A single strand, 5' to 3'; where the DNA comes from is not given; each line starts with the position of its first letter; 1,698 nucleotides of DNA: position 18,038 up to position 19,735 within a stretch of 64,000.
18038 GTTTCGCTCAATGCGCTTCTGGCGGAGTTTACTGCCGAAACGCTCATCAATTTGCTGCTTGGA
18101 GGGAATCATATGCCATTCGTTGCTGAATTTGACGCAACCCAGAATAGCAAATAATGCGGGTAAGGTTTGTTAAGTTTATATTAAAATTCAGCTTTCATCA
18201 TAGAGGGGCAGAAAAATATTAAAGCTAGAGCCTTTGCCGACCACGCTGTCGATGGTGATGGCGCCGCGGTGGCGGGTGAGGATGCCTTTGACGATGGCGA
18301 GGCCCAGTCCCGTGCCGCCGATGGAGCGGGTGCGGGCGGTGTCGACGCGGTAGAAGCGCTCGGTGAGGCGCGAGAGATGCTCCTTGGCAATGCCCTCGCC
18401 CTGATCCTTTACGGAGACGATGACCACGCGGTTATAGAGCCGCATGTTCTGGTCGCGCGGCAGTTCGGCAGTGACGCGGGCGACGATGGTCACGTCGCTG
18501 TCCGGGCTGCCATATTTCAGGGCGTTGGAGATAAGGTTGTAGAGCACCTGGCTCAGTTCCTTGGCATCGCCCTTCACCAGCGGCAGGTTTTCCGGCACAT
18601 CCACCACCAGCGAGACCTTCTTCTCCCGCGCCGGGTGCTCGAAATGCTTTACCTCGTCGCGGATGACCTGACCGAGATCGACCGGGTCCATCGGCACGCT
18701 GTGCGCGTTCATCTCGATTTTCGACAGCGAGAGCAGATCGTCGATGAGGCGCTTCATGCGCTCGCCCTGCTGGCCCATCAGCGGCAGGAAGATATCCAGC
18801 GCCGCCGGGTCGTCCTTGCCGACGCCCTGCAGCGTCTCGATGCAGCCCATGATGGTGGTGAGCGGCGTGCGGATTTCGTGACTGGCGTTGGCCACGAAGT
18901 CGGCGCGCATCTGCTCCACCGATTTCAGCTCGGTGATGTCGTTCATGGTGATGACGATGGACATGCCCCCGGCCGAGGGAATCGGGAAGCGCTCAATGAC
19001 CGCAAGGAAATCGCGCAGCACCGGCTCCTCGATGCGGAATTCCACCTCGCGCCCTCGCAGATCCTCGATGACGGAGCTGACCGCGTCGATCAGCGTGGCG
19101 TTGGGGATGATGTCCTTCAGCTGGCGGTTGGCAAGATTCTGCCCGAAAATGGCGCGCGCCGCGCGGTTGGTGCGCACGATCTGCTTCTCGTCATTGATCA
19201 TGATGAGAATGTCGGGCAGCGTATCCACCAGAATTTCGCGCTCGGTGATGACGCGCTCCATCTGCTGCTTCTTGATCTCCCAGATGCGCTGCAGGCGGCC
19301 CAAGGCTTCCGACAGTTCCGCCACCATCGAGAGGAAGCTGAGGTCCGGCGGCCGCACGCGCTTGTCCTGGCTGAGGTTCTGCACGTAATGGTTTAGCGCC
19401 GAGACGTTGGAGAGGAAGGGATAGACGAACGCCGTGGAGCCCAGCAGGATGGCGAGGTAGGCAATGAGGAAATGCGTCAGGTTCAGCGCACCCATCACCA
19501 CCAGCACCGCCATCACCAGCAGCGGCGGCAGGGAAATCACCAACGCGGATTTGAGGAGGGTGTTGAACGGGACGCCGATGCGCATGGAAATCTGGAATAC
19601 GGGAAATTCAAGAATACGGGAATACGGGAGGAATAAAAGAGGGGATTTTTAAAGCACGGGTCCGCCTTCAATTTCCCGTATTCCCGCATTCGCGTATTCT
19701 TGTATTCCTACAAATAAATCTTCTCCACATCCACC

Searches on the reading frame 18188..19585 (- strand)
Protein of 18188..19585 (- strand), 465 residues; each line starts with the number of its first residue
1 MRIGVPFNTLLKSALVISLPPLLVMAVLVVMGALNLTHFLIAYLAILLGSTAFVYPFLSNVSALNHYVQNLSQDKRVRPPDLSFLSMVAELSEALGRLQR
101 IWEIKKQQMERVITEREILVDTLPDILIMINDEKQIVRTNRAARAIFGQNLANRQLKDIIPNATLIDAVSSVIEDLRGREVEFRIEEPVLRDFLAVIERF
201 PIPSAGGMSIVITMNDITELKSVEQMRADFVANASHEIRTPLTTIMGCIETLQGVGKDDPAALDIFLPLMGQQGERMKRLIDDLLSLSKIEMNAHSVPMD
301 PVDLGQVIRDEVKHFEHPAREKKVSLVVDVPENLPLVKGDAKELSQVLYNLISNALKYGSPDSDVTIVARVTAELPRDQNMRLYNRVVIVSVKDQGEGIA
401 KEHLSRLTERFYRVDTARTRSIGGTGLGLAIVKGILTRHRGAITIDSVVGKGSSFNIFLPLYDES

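Call 60: search_protein_families(library=pfam, proteins=[window:18188-19585:-], max_evalue=0.0001)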
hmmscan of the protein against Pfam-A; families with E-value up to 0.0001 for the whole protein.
window:18188-19585:- (465 aa): 3 families
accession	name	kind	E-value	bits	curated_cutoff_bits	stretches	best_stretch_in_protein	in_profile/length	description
PF02518.31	HATPase_c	-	1.1e-25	90.6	26.4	1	339-462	1-110/111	Histidine kinase-, DNA gyrase B-, and HSP90-like ATPase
PF00512.31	HisKA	-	6.2e-17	61.9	26.9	1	227-291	2-64/66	His Kinase A (phospho-acceptor) domain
PF13426.13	PAS_9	-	5.4e-06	27.1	27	1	125-219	2-103/103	PAS domain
